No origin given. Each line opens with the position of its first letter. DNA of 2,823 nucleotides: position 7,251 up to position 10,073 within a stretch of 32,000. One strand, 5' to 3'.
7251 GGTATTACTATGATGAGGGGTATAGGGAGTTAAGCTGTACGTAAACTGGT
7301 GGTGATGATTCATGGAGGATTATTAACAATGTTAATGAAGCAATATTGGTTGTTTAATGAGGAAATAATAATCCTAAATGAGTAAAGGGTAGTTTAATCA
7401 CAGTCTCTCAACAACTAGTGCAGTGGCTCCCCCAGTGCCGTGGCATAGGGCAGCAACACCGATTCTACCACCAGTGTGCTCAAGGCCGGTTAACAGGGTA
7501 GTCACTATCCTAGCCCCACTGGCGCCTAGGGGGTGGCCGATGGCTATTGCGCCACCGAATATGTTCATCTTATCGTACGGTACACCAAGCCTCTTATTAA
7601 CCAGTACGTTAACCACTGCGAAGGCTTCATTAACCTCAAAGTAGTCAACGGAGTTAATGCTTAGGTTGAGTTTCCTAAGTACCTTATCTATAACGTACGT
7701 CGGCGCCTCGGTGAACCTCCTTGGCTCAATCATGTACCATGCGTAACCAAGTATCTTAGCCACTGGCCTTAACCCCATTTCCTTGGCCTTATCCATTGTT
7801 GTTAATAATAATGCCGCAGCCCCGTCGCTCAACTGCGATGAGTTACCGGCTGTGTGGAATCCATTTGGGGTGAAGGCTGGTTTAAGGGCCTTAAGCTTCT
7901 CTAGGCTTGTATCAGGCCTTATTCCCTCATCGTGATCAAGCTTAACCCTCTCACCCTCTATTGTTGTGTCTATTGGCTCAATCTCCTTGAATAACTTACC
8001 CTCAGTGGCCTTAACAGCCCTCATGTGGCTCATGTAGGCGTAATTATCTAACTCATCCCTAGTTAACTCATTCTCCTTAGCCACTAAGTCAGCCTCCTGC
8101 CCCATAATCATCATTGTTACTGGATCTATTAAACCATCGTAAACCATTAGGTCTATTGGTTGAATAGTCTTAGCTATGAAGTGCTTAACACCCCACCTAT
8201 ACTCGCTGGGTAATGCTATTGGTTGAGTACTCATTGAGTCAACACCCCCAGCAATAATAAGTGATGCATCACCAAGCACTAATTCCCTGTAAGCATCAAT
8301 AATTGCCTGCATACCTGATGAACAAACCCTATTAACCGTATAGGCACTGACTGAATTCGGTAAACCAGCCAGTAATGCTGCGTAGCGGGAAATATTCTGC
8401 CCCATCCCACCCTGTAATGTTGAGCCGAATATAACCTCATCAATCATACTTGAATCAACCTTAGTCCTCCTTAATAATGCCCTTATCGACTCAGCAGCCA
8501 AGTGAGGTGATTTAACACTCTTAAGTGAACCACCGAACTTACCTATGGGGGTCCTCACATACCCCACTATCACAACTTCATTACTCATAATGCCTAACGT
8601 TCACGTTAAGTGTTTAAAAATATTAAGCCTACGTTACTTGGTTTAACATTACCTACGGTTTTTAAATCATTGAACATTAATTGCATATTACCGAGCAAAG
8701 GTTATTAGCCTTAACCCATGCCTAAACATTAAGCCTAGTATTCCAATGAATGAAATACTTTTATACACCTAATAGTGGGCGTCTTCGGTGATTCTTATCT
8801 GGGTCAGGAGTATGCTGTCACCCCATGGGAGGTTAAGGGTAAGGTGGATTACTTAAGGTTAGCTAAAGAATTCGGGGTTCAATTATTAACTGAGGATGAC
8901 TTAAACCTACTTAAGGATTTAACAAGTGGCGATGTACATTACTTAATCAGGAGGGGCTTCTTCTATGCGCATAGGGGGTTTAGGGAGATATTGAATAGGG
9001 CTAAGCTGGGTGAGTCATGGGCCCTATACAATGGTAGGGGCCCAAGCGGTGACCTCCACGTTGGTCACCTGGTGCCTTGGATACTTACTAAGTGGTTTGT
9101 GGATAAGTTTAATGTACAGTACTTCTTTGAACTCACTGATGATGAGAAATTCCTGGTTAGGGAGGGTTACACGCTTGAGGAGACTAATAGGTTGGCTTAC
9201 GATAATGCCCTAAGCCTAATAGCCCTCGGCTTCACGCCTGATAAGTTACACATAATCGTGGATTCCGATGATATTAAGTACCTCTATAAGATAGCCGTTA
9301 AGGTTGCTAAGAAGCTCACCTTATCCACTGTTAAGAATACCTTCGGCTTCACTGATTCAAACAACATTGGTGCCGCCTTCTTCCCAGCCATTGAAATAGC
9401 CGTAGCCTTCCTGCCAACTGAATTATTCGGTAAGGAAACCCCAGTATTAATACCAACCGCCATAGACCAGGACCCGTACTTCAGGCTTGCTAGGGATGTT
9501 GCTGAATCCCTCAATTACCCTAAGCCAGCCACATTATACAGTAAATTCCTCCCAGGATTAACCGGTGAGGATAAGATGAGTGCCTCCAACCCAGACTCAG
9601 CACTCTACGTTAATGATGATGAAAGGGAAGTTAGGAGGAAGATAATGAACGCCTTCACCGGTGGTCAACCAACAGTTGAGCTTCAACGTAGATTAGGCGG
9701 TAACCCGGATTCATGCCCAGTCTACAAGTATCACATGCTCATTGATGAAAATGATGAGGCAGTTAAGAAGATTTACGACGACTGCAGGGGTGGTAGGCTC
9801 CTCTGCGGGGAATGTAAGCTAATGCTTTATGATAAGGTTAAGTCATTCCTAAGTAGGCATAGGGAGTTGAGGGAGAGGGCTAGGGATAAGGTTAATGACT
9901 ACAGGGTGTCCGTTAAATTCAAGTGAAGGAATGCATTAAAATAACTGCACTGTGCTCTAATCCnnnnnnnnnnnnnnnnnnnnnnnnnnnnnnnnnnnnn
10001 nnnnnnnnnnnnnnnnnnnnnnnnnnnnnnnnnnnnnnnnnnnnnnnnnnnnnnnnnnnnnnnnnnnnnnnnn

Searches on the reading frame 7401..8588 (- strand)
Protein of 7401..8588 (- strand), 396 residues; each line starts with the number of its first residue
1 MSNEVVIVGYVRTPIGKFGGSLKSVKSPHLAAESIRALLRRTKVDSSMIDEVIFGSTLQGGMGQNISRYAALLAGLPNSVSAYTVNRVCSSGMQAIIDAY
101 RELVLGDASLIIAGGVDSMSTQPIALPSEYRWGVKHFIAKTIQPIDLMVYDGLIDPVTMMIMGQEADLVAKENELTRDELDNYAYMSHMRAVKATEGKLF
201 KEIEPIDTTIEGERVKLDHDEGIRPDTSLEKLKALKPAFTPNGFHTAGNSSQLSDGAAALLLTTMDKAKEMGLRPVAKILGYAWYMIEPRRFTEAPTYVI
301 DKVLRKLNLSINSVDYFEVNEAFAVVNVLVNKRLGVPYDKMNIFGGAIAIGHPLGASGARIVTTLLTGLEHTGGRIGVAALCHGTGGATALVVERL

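Call 38: search_protein_families(library=pfam, proteins=[window:7401-8588:-], max_evalue=0.001)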
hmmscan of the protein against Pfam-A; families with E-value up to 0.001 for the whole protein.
window:7401-8588:- (396 aa): 3 families
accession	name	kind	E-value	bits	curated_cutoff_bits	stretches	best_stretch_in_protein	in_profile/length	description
PF00108.29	Thiolase_N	-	4.1e-76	256.2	26.4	1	5-264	1-258/260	Thiolase, N-terminal domain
PF02803.24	Thiolase_C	-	1.1e-40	138.5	27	1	274-395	2-123/123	Thiolase, C-terminal domain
PF00109.32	ketoacyl-synt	-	4.5e-06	26.9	20.8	1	82-121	167-206/252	Beta-ketoacyl synthase, N-terminal domain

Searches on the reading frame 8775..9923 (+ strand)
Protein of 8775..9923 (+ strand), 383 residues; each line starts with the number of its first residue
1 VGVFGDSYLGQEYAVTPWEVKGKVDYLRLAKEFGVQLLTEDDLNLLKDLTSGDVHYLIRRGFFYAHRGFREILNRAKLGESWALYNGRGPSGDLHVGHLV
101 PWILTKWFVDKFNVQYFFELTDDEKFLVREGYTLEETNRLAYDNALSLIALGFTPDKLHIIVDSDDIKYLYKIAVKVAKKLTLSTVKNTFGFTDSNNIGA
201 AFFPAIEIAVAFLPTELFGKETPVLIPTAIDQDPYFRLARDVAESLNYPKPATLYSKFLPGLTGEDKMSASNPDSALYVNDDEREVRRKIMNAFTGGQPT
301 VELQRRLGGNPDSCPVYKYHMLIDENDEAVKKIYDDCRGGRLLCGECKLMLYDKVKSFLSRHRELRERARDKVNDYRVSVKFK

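Call 38: search_protein_families(library=pfam, proteins=[window:8775-9923:+], max_evalue=0.001)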
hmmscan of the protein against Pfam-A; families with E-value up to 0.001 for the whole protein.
window:8775-9923:+ (383 aa): 1 family
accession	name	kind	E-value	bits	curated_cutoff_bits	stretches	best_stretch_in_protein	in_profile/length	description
PF00579.31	tRNA-synt_1b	-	2.1e-27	96.6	21.1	1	81-359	5-291/292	tRNA synthetases class I (W and Y)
